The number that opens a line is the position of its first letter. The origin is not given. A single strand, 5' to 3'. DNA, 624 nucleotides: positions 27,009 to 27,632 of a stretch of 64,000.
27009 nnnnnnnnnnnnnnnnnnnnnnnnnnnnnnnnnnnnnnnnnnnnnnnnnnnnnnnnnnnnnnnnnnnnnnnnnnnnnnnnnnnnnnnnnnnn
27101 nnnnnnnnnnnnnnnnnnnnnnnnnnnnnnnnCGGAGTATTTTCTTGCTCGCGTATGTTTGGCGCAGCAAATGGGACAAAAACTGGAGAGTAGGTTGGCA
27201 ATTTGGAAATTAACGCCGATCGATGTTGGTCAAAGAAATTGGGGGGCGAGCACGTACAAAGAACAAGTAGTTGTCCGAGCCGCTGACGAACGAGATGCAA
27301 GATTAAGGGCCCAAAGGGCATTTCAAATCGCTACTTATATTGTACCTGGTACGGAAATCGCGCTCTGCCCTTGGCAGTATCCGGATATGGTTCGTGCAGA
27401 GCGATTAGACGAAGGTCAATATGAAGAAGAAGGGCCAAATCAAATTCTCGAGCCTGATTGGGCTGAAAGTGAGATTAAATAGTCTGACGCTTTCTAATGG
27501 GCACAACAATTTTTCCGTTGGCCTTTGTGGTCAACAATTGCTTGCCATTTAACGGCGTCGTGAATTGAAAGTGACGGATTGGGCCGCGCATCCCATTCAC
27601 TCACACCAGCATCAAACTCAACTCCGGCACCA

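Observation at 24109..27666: AT-rich 3.4 kb islet inserted into the 3' end of dctM, bracketed by a duplicated gene terminus and lacking any integrase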

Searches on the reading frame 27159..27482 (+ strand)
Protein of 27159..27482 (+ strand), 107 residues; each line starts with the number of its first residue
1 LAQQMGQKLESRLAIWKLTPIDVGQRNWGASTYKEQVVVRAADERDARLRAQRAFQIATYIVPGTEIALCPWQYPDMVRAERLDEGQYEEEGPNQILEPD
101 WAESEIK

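Call 7: search_protein_families(library=pfam, proteins=[window:27159-27482:+], max_evalue=0.01)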
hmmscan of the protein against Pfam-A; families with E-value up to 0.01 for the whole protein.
window:27159-27482:+ (107 aa): 0 families

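Call 8: search_protein_families(library=padloc, proteins=[window:27159-27482:+], max_evalue=0.1)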
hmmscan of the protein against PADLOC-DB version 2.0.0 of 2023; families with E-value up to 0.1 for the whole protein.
window:27159-27482:+ (107 aa): 0 families

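Call 45: search_protein_families(library=ncbifam, proteins=[window:27159-27482:+], max_evalue=0.1)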
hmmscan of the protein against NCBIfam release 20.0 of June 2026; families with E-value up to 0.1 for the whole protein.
window:27159-27482:+ (107 aa): 0 families

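Call 46: search_protein_families(library=phrogs, proteins=[window:27159-27482:+], max_evalue=0.1)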
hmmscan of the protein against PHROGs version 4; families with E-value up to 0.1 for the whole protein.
window:27159-27482:+ (107 aa): 0 families

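Call 96: search_dna_similar(query=window:27159-27482:+, collection=plasmids, mode=protein, max_evalue=0.001, max_rows=8)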
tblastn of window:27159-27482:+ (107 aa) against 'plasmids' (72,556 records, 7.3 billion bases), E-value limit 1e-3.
No match.
